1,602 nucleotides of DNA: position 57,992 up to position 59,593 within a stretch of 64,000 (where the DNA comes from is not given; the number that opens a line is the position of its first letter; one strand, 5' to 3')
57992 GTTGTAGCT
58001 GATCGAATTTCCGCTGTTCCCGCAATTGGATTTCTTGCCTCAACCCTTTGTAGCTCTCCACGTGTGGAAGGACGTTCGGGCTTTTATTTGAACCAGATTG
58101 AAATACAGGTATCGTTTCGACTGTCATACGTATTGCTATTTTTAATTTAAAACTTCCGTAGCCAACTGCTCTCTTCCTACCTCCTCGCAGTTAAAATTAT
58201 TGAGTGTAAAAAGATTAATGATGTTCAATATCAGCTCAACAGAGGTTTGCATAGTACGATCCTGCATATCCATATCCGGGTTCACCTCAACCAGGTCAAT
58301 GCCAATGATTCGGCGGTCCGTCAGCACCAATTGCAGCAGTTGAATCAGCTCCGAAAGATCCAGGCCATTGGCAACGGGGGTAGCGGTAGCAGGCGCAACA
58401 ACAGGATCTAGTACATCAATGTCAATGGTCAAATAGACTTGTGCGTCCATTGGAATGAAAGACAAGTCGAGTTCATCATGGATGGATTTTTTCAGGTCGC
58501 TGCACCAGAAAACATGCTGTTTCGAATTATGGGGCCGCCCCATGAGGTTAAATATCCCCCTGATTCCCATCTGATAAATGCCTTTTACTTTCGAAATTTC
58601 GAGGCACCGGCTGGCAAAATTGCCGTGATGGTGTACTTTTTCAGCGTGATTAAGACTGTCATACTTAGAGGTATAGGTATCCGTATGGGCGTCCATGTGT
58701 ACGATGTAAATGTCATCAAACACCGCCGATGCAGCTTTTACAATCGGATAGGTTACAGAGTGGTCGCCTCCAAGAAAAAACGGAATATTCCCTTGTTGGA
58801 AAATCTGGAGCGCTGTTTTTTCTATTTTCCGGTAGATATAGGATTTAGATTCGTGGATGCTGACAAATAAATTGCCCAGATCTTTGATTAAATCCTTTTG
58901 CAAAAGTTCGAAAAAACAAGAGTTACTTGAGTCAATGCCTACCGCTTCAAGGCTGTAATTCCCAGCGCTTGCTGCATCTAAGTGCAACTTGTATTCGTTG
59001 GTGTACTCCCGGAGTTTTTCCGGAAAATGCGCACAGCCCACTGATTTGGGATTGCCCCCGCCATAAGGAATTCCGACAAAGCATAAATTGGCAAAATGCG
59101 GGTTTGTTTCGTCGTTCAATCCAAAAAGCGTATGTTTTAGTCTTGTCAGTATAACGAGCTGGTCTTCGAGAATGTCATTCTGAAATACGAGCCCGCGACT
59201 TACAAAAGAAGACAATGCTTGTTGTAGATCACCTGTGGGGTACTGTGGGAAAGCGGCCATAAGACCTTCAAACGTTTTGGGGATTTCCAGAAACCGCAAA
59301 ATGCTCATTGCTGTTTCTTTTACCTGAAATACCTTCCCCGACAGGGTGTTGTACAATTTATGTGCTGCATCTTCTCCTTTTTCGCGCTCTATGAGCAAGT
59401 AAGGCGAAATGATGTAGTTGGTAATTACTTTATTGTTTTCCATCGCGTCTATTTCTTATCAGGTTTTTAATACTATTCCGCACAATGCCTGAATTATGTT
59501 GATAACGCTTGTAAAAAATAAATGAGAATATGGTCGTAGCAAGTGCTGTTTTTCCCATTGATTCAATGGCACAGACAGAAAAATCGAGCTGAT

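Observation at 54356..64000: Candidate undescribed lipo-RiPP cluster: peptide-gene array embedded in a dedicated acyl-chain factory with an RRE-arginase and a membrane metalloprotease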

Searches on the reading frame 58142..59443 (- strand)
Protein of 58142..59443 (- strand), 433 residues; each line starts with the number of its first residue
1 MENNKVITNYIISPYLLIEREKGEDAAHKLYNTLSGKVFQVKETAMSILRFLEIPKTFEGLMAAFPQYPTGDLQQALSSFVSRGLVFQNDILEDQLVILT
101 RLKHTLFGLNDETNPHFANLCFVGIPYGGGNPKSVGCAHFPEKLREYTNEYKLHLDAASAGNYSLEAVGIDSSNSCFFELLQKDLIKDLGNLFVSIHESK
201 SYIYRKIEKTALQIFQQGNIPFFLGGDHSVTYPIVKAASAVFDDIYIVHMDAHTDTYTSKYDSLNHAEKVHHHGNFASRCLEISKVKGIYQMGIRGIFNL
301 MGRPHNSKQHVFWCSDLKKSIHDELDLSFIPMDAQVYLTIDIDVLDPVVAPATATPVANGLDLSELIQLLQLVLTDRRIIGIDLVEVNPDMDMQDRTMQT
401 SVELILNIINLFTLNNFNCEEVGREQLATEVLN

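Call 3: search_protein_families(library=pfam, proteins=[window:58142-59443:-], max_evalue=0.01)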
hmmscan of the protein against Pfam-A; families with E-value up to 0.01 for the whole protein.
window:58142-59443:- (433 aa): 1 family
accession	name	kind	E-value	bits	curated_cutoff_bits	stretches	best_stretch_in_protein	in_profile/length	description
PF00491.26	Arginase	-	2.3e-52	178.6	22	1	119-408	2-277/280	Arginase family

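Call 4: search_protein_families(library=ncbifam, proteins=[window:58142-59443:-], max_evalue=0.01)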
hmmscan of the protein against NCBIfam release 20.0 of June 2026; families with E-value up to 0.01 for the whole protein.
window:58142-59443:- (433 aa): 5 families
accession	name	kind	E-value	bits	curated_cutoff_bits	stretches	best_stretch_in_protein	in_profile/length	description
TIGR01230.1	agmatinase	equivalog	1e-41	143.4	174.3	1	119-409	14-273/275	agmatinase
NF002564.0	PRK02190.1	subfamily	1.2e-38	133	302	1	178-412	77-301/307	agmatinase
TIGR01229.1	rocF_arginase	equivalog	8.9e-27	94.2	227.6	2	332-411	216-297/300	arginase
TIGR01227.1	hutG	equivalog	2.1e-25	89.6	229.15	1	177-410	71-307/307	formimidoylglutamase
NF010347.0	PRK13775.1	equivalog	1.6e-10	40.7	381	1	214-412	122-327/331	formimidoylglutamase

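Call 7: find_homologous_proteins(query=window:58142-59443:-, max_evalue=0.00001)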
Query window:58142-59443:- (433 aa): 1162 proteins with E <= 0.00001 among 6549 candidates; the best 120 are listed.
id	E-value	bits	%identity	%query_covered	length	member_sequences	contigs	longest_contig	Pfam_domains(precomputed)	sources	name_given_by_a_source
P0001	1.1e-288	975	100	100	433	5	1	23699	PF00491.27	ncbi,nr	ncbi:MAG: arginase family protein [Saprospiraceae bacterium]|nr:arginase family protein [Saprospirac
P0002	3.1e-237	805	82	97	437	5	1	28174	PF00491.27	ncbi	ncbi:MAG: arginase family protein [Saprospiraceae bacterium]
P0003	3.0e-167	575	61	96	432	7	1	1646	PF00491.27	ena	-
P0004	1.7e-159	549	57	96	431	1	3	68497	PF00491.27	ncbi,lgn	-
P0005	3.2e-157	542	56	96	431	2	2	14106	PF00491.27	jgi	jgi:agmatinase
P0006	1.2e-154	533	55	96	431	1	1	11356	PF00491.27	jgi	jgi:agmatinase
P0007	3.6e-110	387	44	93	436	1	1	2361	PF00491.27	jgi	-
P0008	2.0e-94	335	41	95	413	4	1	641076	PF00491.27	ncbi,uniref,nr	ncbi:arginase family protein [Chondrinema litorale]|uniref:arginase family protein n=1 Tax=Chondrine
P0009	6.4e-93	330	38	92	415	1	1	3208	PF00491.27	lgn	-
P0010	7.1e-89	317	39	94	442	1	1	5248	PF00491.27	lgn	-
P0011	6.4e-84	301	37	92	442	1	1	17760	PF00491.27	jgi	jgi:agmatinase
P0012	7.1e-84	300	39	86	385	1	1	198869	PF00491.27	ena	-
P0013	5.4e-83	297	38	96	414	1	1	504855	PF00491.27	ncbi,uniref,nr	ncbi:arginase family protein [Spirosoma validum]|uniref:Arginase family protein n=1 Tax=Spirosoma va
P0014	4.2e-80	288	37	94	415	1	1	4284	PF00491.27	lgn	-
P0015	1.3e-79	286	36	91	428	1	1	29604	PF00491.27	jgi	jgi:agmatinase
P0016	9.7e-78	280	36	95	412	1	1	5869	PF00491.27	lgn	-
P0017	1.1e-76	277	37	95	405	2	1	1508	PF00491.27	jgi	-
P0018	1.1e-75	273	35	93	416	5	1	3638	PF00491.27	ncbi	-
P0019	1.3e-75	273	35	92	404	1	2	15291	PF00491.27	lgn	-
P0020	1.3e-74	270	39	91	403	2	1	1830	PF00491.27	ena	-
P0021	5.3e-74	268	37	92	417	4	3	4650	PF00491.27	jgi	jgi:agmatinase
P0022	1.3e-73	267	34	96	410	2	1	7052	PF00491.27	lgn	-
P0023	1.3e-72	263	37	90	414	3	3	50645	PF00491.27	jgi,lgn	jgi:agmatinase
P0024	3.2e-72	262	36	95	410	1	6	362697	PF00491.27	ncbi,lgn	-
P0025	1.7e-71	260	33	96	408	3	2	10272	PF00491.27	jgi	jgi:agmatinase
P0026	1.9e-70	256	34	92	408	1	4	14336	PF00491.27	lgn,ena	-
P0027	3.4e-70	255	35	91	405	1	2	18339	PF00491.27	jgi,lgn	-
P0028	3.1e-69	252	36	88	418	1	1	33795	PF00491.27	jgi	jgi:agmatinase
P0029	6.1e-69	251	34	92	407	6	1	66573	PF00491.27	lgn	-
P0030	6.4e-69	251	35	91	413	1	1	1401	PF00491.27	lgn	-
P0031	8.0e-69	251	33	85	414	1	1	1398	PF00491.27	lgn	-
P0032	3.8e-68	249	34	90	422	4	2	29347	PF00491.27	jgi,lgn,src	-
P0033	5.4e-68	248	35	91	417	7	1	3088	PF00491.27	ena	-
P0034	1.3e-67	247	33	94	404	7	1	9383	PF00491.27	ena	-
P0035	1.9e-67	246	33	91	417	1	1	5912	PF00491.27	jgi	jgi:agmatinase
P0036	1.9e-67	246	33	91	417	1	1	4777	PF00491.27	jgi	jgi:agmatinase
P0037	3.9e-67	245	35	91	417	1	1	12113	PF00491.27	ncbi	-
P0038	4.2e-67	245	34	90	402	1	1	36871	PF00491.27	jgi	jgi:agmatinase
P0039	4.4e-67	245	36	89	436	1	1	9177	PF00491.27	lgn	-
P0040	5.8e-67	245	35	91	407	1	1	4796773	PF00491.27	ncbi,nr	ncbi:arginase family protein [Pedobacter sp. PAMC26386]|nr:arginase family protein [Pedobacter sp. P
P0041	1.0e-66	244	34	94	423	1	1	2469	PF00491.27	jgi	jgi:agmatinase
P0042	1.0e-66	244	35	95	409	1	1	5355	PF00491.27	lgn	-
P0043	1.2e-66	244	36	95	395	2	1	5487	PF00491.27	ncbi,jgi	jgi:agmatinase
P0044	1.5e-66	243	36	90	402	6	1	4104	PF00491.27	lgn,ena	-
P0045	1.8e-66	243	34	95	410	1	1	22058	PF00491.27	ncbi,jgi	jgi:agmatinase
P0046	2.1e-66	243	36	88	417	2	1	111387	PF00491.27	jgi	jgi:agmatinase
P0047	2.3e-66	243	34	91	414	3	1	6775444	PF00491.27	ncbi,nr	ncbi:arginase family protein [Fibrella aestuarina]|nr:arginase family protein [Fibrella aestuarina]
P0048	4.5e-66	242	33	90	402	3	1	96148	PF00491.27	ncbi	-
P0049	9.9e-66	241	35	88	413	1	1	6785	PF00491.27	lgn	-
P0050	1.2e-65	240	32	94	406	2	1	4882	PF00491.27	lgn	-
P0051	1.4e-65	240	37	87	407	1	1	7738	PF00491.27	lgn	-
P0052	1.8e-65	240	40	67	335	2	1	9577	PF00491.27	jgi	jgi:agmatinase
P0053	3.1e-65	239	33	93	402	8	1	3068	PF00491.27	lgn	-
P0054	3.9e-65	239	35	91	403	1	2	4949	PF00491.27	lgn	-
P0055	6.2e-65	238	34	91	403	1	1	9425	PF00491.27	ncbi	-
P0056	3.4e-64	236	35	93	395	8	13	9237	PF00491.27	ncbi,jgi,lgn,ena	jgi:agmatinase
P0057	3.1e-63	232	33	95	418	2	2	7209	PF00491.27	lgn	-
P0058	5.3e-62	228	33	93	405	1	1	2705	PF00491.27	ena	-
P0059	9.2e-62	228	33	95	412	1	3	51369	PF00491.27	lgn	-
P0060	2.2e-60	223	39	71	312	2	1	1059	PF00491.27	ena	-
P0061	4.5e-60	222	32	87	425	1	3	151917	PF00491.27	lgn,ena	-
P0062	1.8e-59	220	34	90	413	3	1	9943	PF00491.27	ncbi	-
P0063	3.6e-59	219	39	68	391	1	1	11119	PF00491.27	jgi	-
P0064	1.3e-58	217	33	93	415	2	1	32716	PF00491.27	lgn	-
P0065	1.0e-57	214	33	94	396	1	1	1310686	PF00491.27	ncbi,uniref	ncbi:arginase family protein [Sungkyunkwania multivorans]|uniref:Arginase family protein n=1 Tax=Sun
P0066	5.2e-57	212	33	90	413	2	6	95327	PF00491.27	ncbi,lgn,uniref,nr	ncbi:arginase family protein [Neolewinella agarilytica]|uniref:arginase family protein n=1 Tax=Neole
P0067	5.8e-57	212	32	90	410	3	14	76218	PF00491.27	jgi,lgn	jgi:agmatinase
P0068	3.2e-56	209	31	92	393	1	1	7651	PF00491.27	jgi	-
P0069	1.6e-55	207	32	88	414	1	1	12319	PF00491.27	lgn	-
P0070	4.2e-55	206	32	92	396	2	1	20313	PF00491.27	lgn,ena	-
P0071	5.0e-55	205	38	64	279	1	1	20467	PF00491.27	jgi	jgi:agmatinase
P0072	1.0e-54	204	44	52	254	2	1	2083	PF00491.27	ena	-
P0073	1.1e-54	204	35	94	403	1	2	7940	PF00491.27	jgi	jgi:agmatinase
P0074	1.4e-54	204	36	70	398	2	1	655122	PF00491.27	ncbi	ncbi:arginase family protein [Aquimarina rhabdastrellae]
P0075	3.6e-54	202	32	87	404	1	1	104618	PF00491.27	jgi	jgi:agmatinase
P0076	3.7e-54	202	31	92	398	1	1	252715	PF00491.27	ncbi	-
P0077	5.5e-53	199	30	93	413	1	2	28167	PF00491.27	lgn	-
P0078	4.1e-52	196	32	92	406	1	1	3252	PF00491.27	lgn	-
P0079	4.0e-51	192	31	93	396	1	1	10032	PF00491.27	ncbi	-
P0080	2.8e-48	183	31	94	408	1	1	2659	PF00491.27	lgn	-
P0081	1.1e-46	178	32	88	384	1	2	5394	PF00491.27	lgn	-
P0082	4.9e-46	176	33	89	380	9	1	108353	PF00491.27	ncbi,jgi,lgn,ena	-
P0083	1.2e-45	174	32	94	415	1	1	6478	PF00491.27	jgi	jgi:agmatinase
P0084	1.6e-44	171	31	90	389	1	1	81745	PF00491.27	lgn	-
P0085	5.5e-43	166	30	93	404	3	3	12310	PF00491.27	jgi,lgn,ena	-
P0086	1.9e-42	164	30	93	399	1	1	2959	PF00491.27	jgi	jgi:agmatinase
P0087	7.1e-42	162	28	88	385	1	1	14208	PF00491.27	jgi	-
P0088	1.6e-41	161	30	97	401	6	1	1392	PF00491.27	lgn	-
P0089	2.4e-40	157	30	93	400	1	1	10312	PF00491.27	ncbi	-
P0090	1.0e-39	155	30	95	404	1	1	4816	PF00491.27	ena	-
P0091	4.4e-38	149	33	71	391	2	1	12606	PF00491.27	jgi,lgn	jgi:agmatinase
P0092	6.7e-38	149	29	88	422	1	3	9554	PF00491.27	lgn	-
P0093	8.6e-38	149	27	89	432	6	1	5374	PF00491.27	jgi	jgi:agmatinase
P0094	2.1e-37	147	29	93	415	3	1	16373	PF00491.27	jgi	-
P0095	3.4e-37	147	31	77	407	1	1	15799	PF00491.27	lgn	-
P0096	5.7e-37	146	28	94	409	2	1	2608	PF00491.27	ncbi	-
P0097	6.0e-37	146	28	93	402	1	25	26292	PF00491.27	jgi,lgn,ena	-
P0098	1.2e-35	142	31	93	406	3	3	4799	PF00491.27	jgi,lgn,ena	-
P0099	1.7e-35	141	26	89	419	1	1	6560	PF00491.27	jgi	-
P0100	8.4e-35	139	27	93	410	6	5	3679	PF00491.27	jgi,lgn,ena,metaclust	metaclust:\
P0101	9.0e-35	139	28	92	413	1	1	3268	PF00491.27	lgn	-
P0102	1.6e-34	138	29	92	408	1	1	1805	PF00491.27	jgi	jgi:agmatinase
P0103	4.0e-34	136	27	93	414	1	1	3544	PF00491.27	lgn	-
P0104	1.4e-33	135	27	93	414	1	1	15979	PF00491.27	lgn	-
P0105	8.6e-33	132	33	65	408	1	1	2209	PF00491.27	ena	-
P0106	1.1e-32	132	34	67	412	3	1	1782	PF00491.27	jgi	jgi:agmatinase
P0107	5.8e-32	129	27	95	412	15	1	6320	PF00491.27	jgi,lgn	jgi:agmatinase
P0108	7.0e-32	129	26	93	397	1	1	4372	PF00491.27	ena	-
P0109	7.7e-32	129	32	58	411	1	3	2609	PF00491.27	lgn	-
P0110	9.6e-32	129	31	77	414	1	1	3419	PF00491.27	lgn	-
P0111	1.2e-31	128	29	88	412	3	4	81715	PF00491.27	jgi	-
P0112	1.2e-31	128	32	70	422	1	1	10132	PF00491.27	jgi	jgi:agmatinase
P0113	3.1e-31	127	29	87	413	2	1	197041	PF00491.27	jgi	jgi:agmatinase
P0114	4.6e-31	126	29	80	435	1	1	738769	PF00491.27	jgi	jgi:agmatinase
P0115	1.7e-30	125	29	87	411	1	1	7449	PF00491.27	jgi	jgi:agmatinase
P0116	1.7e-30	125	31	76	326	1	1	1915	PF00491.27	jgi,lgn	-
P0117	2.0e-30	124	25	93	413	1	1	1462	PF00491.27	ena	-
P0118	1.7e-29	121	34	54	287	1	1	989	PF00491.27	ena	-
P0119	2.1e-28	118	32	69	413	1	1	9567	PF00491.27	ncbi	-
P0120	2.5e-28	117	30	67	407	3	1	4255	PF00491.27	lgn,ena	-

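Call 13: find_encoding_contigs(protein=P0004, flank=10000, max_places=2)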
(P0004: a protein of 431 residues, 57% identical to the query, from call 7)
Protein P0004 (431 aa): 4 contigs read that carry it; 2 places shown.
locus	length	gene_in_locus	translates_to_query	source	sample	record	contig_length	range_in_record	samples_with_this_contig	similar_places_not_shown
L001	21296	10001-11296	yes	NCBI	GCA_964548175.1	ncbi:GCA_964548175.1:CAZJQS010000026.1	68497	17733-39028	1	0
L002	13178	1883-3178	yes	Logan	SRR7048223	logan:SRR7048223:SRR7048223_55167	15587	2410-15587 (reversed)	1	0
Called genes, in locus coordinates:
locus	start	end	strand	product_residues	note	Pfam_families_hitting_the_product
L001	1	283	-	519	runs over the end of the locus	-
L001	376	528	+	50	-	-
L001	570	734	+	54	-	-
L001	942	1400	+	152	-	-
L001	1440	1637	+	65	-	-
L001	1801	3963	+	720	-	PF13620:CarboxypepD_reg, PF13715:CarbopepD_reg_2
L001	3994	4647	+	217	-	-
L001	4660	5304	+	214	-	-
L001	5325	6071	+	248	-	PF00106:adh_short, PF01370:Epimerase, PF08659:KR, PF16363:GDP_Man_Dehyd (weak), PF13561:adh_short_C2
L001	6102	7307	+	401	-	PF00109:ketoacyl-synt, PF00108:Thiolase_N (faint), PF02801:Ketoacyl-synt_C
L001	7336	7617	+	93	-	-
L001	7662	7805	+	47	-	-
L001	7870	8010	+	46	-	-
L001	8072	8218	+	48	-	-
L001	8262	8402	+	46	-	-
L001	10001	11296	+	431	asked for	PF00491:Arginase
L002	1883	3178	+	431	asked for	PF00491:Arginase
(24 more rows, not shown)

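Call 14: find_encoding_contigs(protein=P0008, flank=10000, max_places=1)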
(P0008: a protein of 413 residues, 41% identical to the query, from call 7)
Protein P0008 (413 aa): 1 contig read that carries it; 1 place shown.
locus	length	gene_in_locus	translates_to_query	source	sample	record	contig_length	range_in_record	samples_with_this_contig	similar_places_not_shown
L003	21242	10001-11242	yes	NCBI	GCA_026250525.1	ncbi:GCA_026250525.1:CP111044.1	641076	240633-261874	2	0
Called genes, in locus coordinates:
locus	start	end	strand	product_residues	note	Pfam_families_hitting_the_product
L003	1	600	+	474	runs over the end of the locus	PF00501:AMP-binding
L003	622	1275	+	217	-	PF01648:ACPS (weak)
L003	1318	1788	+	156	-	PF22817:ApeP-like, PF07977:FabA, PF22818:ApeI-like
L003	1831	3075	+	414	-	PF00109:ketoacyl-synt, PF02801:Ketoacyl-synt_C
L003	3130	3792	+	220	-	-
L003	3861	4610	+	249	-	PF00106:adh_short, PF01370:Epimerase (weak), PF08659:KR, PF13561:adh_short_C2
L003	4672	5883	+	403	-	PF00109:ketoacyl-synt, PF00108:Thiolase_N (faint), PF02801:Ketoacyl-synt_C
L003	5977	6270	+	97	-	-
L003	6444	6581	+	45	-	-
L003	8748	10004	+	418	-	PF02163:Peptidase_M50 (weak)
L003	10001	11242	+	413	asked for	PF00491:Arginase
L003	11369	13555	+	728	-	PF13620:CarboxypepD_reg, PF13715:CarbopepD_reg_2, PF07715:Plug (weak)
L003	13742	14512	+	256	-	PF00975:Thioesterase, PF12697:Abhydrolase_6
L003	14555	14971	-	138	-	-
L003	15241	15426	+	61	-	-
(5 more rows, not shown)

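Call 15: find_encoding_contigs(protein=P0013, flank=10000, max_places=1)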
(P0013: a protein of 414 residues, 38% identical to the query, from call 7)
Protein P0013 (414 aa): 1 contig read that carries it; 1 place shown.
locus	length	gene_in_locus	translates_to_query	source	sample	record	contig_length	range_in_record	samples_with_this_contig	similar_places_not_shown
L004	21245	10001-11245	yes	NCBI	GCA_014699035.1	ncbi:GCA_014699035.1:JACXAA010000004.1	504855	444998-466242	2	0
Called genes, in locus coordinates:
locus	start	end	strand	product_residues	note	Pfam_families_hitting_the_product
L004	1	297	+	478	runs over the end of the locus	PF00501:AMP-binding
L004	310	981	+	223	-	-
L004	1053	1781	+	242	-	PF00561:Abhydrolase_1 (faint), PF00975:Thioesterase, PF12697:Abhydrolase_6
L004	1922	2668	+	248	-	PF00578:AhpC-TSA (faint)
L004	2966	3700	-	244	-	PF00072:Response_reg, PF04397:LytTR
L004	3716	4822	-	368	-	PF06580:His_kinase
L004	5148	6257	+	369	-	-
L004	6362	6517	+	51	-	-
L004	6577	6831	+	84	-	PF13560:HTH_31, PF01381:HTH_3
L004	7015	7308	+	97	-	-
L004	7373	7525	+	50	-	-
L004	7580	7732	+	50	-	-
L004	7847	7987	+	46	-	-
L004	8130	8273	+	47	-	-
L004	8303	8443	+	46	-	-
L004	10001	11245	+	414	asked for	PF00491:Arginase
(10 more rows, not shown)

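Call 19: search_solved_structures(query=window:58142-59443:-, max_evalue=0.001, show_alignments=1)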
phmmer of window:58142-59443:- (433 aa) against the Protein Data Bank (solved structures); distinct sequences matched with E-value up to 0.001: 71 (the best 60 are shown).
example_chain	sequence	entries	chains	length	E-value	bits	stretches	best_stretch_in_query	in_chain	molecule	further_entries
3lhl_A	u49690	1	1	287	1.4e-25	93.4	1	168-395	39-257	Putative agmatinase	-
1wog_A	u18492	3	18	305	2.5e-22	82.7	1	188-406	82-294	agmatinase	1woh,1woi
7lol_A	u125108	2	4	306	3e-22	82.4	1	178-409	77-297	Agmatinase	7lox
7lba_A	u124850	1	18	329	3.4e-22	82.2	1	178-409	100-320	Agmatinase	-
6vsu_A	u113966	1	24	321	9.4e-19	70.9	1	212-403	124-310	Arginase 1, mitochondrial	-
3nip_A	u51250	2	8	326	1.7e-18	70.1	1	113-409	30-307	3-guanidinopropionase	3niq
7esr_A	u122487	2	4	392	3.5e-18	69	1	181-406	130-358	Probable agmatinase 2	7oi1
4dz4_A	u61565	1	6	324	1.6e-17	66.8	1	187-408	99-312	Agmatinase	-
3pzl_A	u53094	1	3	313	2.7e-17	66.1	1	180-399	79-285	Agmatine ureohydrolase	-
3nio_A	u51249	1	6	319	3.7e-17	65.7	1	188-406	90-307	Guanidinobutyrase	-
4rhm_A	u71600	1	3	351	4.4e-17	65.4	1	210-404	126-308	Arginase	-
6vss_A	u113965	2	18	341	7.7e-17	64.6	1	213-396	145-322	Arginase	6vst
1gq6_A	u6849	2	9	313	1.6e-16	63.6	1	211-397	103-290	PROCLAVAMINATE AMIDINO HYDROLASE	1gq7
4rhl_A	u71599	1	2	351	1.8e-16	63.4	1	210-404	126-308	Arginase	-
9fek_A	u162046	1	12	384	1.7e-15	60.2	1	124-408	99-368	Putative agmatinase 2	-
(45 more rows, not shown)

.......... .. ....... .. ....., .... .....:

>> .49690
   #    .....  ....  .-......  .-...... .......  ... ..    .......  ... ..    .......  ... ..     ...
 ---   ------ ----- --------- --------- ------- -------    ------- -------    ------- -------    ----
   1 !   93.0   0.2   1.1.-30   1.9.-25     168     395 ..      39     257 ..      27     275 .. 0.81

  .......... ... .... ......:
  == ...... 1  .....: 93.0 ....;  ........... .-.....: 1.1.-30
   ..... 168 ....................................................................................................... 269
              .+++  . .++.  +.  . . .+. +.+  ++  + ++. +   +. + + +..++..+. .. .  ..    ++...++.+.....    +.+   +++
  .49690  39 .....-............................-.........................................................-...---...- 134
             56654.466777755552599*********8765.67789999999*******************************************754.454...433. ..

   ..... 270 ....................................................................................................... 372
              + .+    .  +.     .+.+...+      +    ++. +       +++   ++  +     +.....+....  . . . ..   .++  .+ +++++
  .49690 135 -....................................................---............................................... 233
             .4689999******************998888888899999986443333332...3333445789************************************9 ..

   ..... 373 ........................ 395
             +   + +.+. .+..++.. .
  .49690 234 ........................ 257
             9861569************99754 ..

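Call 30: find_related_loci(query=A3, collection=genome_contigs, flank=10000)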
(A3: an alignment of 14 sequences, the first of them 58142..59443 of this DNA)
Query A3 (433 aa) in genome_contigs; peptide patterns used: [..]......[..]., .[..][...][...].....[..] (x = any residue, [..] = any of these).
600 stretches matched a pattern (row limit reached: there are more); 572 encode a relative of the query (tblastn E <= 1e-3); the best 80 are kept; 80 distinct loci.
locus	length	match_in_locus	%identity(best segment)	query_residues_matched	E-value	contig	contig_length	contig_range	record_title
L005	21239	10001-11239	61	1-414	6e-173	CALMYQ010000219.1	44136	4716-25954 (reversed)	MAG TPA_asm: uncultured Lewinella sp. isolate SRR2107183_bin.65_CONCOCT_v1.1_MAG genome assembly, contig: ERZ794926.474,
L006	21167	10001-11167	36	11-410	4e-72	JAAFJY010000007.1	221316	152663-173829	MAG: Chitinophagales bacterium isolate bin19.concoct.ball.100 WN_Chitinophagales_7_scaffold_7, whole genome shotgun sequ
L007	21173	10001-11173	33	22-410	1e-61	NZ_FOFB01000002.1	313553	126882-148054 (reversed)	Neolewinella agarilytica strain DSM 24740, whole genome shotgun sequence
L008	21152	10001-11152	31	10-409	8e-57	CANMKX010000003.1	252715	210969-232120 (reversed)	uncultured Aquimarina sp. isolate 568.fasta genome assembly, contig: NODE_3, whole genome shotgun sequence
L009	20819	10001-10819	31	121-412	3e-33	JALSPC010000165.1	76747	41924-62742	MAG: bacterium isolate 356-284_metabat2_scaf2bin.022 356-284_scaffold_69_c1, whole genome shotgun sequence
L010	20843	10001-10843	28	118-412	2e-31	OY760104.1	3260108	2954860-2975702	MAG: Dehalococcoidia bacterium isolate 85321599-0a94-4039-bbde-d148f9b3e6b5 genome assembly, chromosome: 1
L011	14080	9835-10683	30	118-415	3e-31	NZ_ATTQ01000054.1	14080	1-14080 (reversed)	Rhizobium mongolense USDA 1844 A3C3DRAFT_scaffold_53.54_C, whole genome shotgun sequence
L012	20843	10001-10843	27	118-412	7e-31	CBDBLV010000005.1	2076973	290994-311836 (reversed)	MAG: Dehalococcoidia bacterium isolate ee5483b1-fc76-4e64-9a74-85ffbb356386 genome assembly, contig: contig_5, whole gen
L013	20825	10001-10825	29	118-410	1e-30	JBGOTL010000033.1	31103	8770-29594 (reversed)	MAG: Candidatus Acidiferrum sp. isolate OBJ_0618_7090110_163 k141_6379494_length_31103_cov_64.5056, whole genome shotgun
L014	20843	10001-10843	29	118-410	1e-30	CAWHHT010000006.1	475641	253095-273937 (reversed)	MAG: uncultured Thermoleophilia bacterium isolate MFD01872.bin.2.207 genome assembly, contig: contig_70615, whole genome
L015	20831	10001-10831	29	118-411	2e-30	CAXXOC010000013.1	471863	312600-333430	MAG: uncultured Rhodobacteraceae bacterium isolate 72de9438-7bba-4b61-b2c9-af95e4a54741 genome assembly, contig: contig_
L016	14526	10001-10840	30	114-410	3e-30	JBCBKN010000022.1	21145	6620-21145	MAG: Pseudomonadota bacterium isolate J06627_25 k141_80558_length_21145_cov_28.9173, whole genome shotgun sequence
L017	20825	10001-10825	29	118-410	2e-30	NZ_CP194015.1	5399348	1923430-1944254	Amphritea sp. HPY chromosome, complete genome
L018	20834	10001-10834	28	118-411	8e-30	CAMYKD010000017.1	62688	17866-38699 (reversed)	MAG: uncultured Kiloniellales bacterium isolate ES_M_Alpha_08 genome assembly, contig: scaffold_724, whole genome shotgu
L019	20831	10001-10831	29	118-411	8e-30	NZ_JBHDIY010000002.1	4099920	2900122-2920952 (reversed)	Tateyamaria armeniaca strain KMU-156 contig_24, whole genome shotgun sequence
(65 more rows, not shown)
